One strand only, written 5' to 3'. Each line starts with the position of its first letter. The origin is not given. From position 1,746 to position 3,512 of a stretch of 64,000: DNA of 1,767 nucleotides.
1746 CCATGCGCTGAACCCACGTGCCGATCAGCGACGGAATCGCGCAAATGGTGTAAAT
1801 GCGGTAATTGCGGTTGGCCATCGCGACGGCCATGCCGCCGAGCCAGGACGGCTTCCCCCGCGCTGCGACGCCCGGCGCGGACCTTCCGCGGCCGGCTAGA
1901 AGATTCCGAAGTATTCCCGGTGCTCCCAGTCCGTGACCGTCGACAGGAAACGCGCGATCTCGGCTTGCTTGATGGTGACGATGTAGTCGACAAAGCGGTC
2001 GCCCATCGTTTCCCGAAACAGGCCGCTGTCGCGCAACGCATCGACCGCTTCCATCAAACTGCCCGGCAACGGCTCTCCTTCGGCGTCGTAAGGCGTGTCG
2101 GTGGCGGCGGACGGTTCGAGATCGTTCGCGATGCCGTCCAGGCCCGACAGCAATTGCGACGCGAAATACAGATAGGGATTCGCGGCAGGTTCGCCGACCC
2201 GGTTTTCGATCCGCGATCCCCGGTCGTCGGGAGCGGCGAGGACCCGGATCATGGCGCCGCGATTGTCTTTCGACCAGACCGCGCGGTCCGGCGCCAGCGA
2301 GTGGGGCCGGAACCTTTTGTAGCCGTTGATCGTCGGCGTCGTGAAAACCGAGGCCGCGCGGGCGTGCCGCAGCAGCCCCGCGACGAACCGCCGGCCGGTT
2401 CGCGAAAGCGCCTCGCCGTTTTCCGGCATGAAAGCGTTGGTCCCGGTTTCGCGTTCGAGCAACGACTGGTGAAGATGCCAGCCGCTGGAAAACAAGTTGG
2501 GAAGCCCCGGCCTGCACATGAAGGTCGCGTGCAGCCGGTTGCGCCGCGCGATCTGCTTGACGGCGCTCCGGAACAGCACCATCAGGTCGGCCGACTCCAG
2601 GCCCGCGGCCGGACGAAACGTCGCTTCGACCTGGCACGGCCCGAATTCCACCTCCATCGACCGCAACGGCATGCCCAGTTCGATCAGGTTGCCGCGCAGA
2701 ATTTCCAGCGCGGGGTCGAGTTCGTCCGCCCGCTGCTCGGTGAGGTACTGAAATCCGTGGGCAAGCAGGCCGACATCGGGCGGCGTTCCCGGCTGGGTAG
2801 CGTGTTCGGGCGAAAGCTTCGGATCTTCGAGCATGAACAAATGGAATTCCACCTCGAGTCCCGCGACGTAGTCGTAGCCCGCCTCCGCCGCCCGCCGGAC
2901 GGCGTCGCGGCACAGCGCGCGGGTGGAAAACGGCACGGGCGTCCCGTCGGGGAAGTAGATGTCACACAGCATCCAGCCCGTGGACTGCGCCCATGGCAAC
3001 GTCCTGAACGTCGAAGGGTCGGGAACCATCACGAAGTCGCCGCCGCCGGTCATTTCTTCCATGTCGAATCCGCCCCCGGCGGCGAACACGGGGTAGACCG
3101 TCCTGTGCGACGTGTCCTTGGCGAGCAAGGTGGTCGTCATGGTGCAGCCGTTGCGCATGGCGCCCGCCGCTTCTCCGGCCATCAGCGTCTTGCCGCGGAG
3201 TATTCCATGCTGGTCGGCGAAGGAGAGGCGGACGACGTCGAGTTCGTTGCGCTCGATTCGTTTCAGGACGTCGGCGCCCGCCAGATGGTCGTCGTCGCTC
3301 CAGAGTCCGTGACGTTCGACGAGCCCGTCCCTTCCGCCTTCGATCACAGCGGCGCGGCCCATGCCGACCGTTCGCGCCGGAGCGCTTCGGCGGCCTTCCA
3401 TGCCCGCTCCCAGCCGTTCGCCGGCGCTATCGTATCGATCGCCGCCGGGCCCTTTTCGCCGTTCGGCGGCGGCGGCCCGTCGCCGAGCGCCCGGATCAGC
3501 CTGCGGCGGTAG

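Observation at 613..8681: Candidate gamma-glutamylation-dependent catabolic module: TRAP dctQMP, YciI, alpha-only Rieske oxygenase, GS-like ligase and MFS exporter on one strand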

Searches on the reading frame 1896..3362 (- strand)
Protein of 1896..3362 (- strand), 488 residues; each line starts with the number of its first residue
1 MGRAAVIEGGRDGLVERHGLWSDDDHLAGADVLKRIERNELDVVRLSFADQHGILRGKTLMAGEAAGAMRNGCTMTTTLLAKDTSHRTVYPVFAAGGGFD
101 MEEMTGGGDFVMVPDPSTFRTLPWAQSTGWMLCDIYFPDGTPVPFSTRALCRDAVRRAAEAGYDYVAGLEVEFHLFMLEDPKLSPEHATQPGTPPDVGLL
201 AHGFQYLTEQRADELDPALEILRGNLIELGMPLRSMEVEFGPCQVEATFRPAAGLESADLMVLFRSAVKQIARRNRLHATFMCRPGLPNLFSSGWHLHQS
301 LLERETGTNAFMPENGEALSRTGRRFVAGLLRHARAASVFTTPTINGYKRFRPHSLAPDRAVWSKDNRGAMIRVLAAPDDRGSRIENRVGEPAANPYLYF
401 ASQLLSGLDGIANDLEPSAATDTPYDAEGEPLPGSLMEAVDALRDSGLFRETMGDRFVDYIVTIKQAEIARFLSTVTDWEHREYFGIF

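Call 7: search_protein_families(library=pfam, proteins=[window:1896-3362:-], max_evalue=0.01)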
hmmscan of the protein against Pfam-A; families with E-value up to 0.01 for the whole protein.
window:1896-3362:- (488 aa): 3 families
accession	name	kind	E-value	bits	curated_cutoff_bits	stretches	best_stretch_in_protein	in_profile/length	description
PF00120.29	Gln-synt_C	-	2e-80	270.9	24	1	146-484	3-344/344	Glutamine synthetase, catalytic domain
PF16952.10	Gln-synt_N_2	-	5.6e-05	23.4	35.7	1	28-142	2-111/112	Glutamine synthetase N-terminal domain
PF03951.24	Gln-synt_N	-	9.6e-05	22.4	33.4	1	109-137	52-81/82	Glutamine synthetase, beta-Grasp domain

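Call 8: search_protein_families(library=ncbifam, proteins=[window:1896-3362:-], max_evalue=0.01)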
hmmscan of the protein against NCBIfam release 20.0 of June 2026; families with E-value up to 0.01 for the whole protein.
window:1896-3362:- (488 aa): 5 families
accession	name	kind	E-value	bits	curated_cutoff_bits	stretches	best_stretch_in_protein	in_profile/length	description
NF045547.1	GGputSyn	equivalog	2e-71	241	650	1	30-480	3-438/438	gamma-glutamylputrescine synthetase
TIGR00653.1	GlnA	equivalog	1.9e-67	228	429.15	1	32-485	3-461/462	type I glutamate--ammonia ligase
TIGR03105.1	gln_synth_III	equivalog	3.9e-66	223.3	469.6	1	101-484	52-433/435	type III glutamate--ammonia ligase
NF007006.0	PRK09469.1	equivalog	1.3e-35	122.9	845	1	254-485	229-467/469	glutamate--ammonia ligase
NF041605.1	gln_syn_GlnII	equivalog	0.00017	20.9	500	1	131-321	72-251/333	glutamine synthetase GlnII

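Call 13: search_solved_structures(query=window:1896-3362:-, max_evalue=0.000001)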
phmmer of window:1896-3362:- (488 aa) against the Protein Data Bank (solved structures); distinct sequences matched with E-value up to 0.000001: 38.
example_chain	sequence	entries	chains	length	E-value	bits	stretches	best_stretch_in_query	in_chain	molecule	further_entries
8wwu_A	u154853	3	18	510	7.2e-138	463.6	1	14-487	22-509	Glutamine synthetase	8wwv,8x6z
5dm3_A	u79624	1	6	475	4.7e-56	193.8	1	25-481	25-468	L-glutamine synthetase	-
8tfb_A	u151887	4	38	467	7.2e-53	183.3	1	107-486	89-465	Glutamine synthetase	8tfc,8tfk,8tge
8s59_O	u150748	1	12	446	7.3e-53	183.3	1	107-486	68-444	Glutamine synthetase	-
8ufj_A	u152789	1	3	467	1e-52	182.8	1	107-486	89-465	Glutamine synthetase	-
7tfa_B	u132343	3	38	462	1.1e-52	182.6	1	108-487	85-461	Glutamine synthetase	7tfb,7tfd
7tdp_A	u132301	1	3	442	1.2e-52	182.5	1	108-487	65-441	Glutamine synthetase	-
11zs_A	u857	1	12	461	2.5e-52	181.5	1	31-481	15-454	Glutamine synthetase, catalytic domain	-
8oow_A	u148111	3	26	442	2.4e-51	178.3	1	108-485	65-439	Glutamine synthetase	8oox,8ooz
4lnf_A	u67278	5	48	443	3.7e-51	177.6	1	107-486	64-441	Glutamine synthetase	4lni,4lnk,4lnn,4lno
4s0r_A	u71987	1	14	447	3.7e-51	177.6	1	107-486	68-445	Glutamine synthetase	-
7tfc_A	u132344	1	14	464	3.8e-51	177.6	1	107-486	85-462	Glutamine synthetase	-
8ool_A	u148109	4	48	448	6.3e-51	176.9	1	107-485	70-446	Glutamine synthetase from Methanothermococcus thermolithotrophicus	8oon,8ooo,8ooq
7ten_A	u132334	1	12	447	3.6e-48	167.8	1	108-488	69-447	Glutamine synthetase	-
7tf9_A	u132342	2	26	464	3.7e-48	167.7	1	108-488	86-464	Glutamine synthetase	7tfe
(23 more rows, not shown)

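Call 29: find_homologous_proteins(query=window:1896-3362:-)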
Query window:1896-3362:- (488 aa): 8000 proteins with E <= 0.001 among 8000 candidates; the best 120 are listed.
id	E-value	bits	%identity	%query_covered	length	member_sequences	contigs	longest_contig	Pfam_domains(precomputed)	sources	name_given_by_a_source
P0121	0.0e+0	1115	99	100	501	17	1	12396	PF00120.30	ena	-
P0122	5.8e-257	871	77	100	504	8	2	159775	PF16952.11,PF00120.30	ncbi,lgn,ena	-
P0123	1.8e-256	870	78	98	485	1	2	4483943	PF03951.25,PF16952.11,PF00120.30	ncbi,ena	-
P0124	5.4e-251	852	76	98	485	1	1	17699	PF16952.11,PF00120.30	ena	-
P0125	8.0e-248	841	77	98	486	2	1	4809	PF16952.11,PF00120.30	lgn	-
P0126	1.2e-229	781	71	98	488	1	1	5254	PF00120.30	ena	-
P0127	7.3e-229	779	69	98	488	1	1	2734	PF16952.11,PF00120.30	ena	-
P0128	8.7e-229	778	71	98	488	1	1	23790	PF16952.11,PF00120.30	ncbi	-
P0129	1.0e-227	775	71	98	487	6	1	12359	PF16952.11,PF00120.30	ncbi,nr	ncbi:MAG: glutamine synthetase family protein [Minwuiales bacterium]|nr:glutamine synthetase family 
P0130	3.3e-227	773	69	98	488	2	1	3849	PF16952.11,PF00120.30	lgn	-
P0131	1.1e-226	771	69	98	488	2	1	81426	PF16952.11,PF00120.30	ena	-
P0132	1.9e-226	771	71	98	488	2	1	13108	PF00120.30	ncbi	-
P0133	6.2e-226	769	68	98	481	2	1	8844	PF00120.30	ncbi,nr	ncbi:MAG: glutamine synthetase [Rhodospirillales bacterium]|nr:glutamine synthetase [Rhodospirillale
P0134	7.5e-226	769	70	98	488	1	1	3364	PF00120.30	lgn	-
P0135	9.8e-226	768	71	98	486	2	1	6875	PF00120.30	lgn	-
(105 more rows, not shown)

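Call 40: search_solved_structures(query=window:1896-3362:-, max_evalue=1e-50, show_alignments=2)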
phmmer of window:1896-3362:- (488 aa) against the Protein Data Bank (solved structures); distinct sequences matched with E-value up to 1e-50: 13.
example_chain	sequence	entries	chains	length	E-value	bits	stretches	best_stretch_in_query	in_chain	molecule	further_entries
8wwu_A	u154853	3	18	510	7.2e-138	463.6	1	14-487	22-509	Glutamine synthetase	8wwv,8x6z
5dm3_A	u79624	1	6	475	4.7e-56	193.8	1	25-481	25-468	L-glutamine synthetase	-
8tfb_A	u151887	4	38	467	7.2e-53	183.3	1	107-486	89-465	Glutamine synthetase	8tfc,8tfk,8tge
8s59_O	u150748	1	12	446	7.3e-53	183.3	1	107-486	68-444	Glutamine synthetase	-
8ufj_A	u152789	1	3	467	1e-52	182.8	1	107-486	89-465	Glutamine synthetase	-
7tfa_B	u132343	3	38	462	1.1e-52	182.6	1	108-487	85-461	Glutamine synthetase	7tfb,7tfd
7tdp_A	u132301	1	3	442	1.2e-52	182.5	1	108-487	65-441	Glutamine synthetase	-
11zs_A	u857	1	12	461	2.5e-52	181.5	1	31-481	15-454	Glutamine synthetase, catalytic domain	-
8oow_A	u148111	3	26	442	2.4e-51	178.3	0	108-485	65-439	Glutamine synthetase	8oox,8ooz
4lnf_A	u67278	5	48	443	3.7e-51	177.6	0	107-486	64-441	Glutamine synthetase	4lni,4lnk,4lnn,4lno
4s0r_A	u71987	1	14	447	3.7e-51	177.6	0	107-486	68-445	Glutamine synthetase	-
7tfc_A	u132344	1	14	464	3.8e-51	177.6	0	107-486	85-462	Glutamine synthetase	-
8ool_A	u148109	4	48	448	6.3e-51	176.9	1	107-485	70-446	Glutamine synthetase from Methanothermococcus thermolithotrophicus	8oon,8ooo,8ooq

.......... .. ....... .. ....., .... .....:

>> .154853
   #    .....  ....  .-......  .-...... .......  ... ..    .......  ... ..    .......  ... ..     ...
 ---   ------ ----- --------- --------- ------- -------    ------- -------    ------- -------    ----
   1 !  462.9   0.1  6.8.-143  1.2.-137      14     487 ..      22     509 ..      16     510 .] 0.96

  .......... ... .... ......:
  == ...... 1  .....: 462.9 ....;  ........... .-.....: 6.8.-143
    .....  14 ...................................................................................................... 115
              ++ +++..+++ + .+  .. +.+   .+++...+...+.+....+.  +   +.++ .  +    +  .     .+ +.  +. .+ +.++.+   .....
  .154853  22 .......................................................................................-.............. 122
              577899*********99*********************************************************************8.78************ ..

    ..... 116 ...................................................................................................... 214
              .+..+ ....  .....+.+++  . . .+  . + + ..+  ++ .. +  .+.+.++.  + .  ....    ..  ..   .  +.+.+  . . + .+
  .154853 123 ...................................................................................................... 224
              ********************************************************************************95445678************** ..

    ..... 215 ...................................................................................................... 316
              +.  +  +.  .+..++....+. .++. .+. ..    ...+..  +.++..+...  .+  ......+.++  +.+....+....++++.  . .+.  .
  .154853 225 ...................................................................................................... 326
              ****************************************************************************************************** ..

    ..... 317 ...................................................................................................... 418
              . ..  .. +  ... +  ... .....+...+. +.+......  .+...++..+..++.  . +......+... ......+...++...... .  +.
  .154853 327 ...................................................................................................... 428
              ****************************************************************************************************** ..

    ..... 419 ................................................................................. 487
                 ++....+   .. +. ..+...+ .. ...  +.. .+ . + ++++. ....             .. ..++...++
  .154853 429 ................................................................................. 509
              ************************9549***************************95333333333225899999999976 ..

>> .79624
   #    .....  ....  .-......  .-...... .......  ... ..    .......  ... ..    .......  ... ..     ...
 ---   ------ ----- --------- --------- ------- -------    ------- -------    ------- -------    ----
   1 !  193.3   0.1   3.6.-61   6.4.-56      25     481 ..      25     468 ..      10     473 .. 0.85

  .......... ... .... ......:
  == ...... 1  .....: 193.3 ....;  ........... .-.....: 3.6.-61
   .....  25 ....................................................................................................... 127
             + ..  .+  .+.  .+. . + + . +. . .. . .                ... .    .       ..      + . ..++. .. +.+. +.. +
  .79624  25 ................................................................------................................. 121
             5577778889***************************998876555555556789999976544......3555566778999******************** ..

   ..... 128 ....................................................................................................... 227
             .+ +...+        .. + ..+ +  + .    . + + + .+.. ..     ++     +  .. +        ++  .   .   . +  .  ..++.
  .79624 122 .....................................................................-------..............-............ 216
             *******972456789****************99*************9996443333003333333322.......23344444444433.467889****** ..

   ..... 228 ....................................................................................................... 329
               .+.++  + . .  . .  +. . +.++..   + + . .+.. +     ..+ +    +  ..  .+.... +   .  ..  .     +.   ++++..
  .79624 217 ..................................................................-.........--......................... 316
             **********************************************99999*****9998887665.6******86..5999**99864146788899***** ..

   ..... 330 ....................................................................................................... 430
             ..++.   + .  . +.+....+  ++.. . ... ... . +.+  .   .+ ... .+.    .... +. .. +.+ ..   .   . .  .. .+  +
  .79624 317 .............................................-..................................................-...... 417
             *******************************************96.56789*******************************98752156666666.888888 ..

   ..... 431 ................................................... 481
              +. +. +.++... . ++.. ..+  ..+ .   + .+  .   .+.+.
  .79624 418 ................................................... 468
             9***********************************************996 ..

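Call 75: search_dna_similar(query=window:1896-3362:-, collection=plasmids, mode=protein, max_rows=60, max_evalue=1e-80)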
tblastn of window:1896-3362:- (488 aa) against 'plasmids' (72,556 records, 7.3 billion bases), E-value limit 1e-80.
Records with a match: 50; places in all: 50; records where one place covers at least 80% of the query: 50.
Best place of each record, by identity: 60-80% 5; <60% 45.
By first word of the organism name: Streptomyces 6; Burkholderia 5; Delftia 3; Variovorax 3; Methylobacterium 2; Caballeronia 2; Novosphingobium 2; Cupriavidus 2; Achromobacter 2; Comamonas 2; and 17 more.
By predicted mobility (MOB-suite, as given by PLSDB): non-mobilizable 30; conjugative 16; mobilizable 4.
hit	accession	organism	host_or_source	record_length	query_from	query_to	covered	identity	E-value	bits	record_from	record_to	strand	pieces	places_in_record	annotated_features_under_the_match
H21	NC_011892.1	Methylobacterium nodulans ORS 2060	-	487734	14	488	97%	63.0%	0e+0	612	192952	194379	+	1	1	glutamine synthetase family protein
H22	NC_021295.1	Caballeronia insecticola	-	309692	9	488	98%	61.5%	0e+0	616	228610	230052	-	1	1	glutamine synthetase family protein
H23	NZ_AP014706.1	Methylobacterium aquaticum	-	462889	14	488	97%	62.2%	0e+0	612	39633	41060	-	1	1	glutamine synthetase family protein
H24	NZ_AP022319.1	Burkholderia sp. THE68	Togo hemipterus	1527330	1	488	100%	59.3%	0e+0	603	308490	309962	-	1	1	none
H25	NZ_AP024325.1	Caballeronia sp. NK8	-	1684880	1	488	100%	59.3%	0e+0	601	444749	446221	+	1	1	none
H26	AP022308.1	Burkholderia sp. SFA1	-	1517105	14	488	97%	60.1%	0e+0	605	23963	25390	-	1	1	glutamine synthetase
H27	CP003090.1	Burkholderia sp. YI23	-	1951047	14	488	97%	60.1%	0e+0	604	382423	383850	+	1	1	glutamine synthetase catalytic region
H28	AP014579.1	Burkholderia sp. RPE67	Riptortus pedestris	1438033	14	488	97%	59.9%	0e+0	603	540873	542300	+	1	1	glutamine synthetase catalytic region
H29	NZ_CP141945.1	Novosphingobium sp. RL4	Rheum palmatum L.,Single ...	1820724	13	488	98%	58.7%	9e-172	543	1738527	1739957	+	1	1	none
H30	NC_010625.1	Paraburkholderia phymatum STM815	-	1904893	14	488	97%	58.6%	0e+0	587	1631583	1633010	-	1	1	record has no annotation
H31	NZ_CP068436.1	Cupriavidus necator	heavy metal containmented soil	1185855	14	488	97%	58.4%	0e+0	579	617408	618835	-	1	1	none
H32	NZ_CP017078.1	Novosphingobium resinovorum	single cell,soil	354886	14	488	97%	57.7%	0e+0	595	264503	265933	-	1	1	glutamine synthetase family protein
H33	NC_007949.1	Polaromonas sp. JS666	-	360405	14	488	97%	57.4%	0e+0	576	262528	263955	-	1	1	glutamine synthetase family protein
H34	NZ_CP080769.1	Cupriavidus pinatubonensis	genomic assembly,soil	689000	14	488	97%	57.4%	0e+0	573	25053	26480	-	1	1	glutamine synthetase family protein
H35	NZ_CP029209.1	Nitratireductor sp. OM-1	-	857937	2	488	100%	51.5%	4e-164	521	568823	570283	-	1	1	glutamine synthetase family protein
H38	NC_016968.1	Comamonas testosteroni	-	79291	14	488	97%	51.3%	2e-157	502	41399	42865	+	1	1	glutamine synthetase family protein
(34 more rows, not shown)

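Call 76: get_annotated_region(hit=H38, flank=6000)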
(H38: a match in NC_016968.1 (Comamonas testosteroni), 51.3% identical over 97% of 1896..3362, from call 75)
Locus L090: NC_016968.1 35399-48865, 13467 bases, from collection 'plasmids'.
description: Comamonas testosteroni plasmid pTB30, complete sequence
organism: Comamonas testosteroni (NCBI taxid 285)
taxonomy: Bacteria; Pseudomonadota; Betaproteobacteria; Burkholderiales; Comamonadaceae; Comamonas; Comamonas testosteroni
host: -; source: -; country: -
typing (MOB-suite, as given by PLSDB): conjugative; replicon IncP; relaxase MOBP; mating-pair formation MPF_T
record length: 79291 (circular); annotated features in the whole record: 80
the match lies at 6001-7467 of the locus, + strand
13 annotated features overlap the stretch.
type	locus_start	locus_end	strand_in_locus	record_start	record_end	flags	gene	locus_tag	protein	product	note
CDS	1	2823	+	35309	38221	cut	-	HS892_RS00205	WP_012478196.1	Tn3 family transposase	-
CDS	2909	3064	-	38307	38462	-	-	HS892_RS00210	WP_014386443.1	hypothetical protein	-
CDS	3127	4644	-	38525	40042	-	-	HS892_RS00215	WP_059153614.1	IS66 family transposase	-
CDS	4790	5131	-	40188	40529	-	tnpB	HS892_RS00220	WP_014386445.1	IS66 family insertion sequence element accessory protein TnpB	-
CDS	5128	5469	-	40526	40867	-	-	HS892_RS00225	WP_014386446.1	hypothetical protein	-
CDS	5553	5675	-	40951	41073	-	-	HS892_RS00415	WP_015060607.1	hypothetical protein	-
CDS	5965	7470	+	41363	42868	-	-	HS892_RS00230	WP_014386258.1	glutamine synthetase family protein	GO:0006542 - glutamine biosynthetic process [Evidence IEA]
CDS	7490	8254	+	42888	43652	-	-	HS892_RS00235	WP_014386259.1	type 1 glutamine amidotransferase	-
CDS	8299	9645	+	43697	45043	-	-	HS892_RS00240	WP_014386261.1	aromatic ring-hydroxylating dioxygenase subunit alpha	-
CDS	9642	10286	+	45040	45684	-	-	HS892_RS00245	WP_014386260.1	aromatic-ring-hydroxylating dioxygenase subunit beta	GO:0019439 - aromatic compound catabolic process [Evidence IEA]; GO:0006725 - cellular aromatic compound metabolic ...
CDS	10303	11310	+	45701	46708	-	-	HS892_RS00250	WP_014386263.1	ferredoxin--NADP reductase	-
CDS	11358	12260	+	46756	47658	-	-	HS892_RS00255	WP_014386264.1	LysR family transcriptional regulator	GO:0006355 - regulation of DNA-templated transcription [Evidence IEA]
CDS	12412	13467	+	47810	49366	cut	istA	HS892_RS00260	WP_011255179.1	IS21-like element IS1600 family transposase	GO:0006313 - DNA transposition [Evidence IEA]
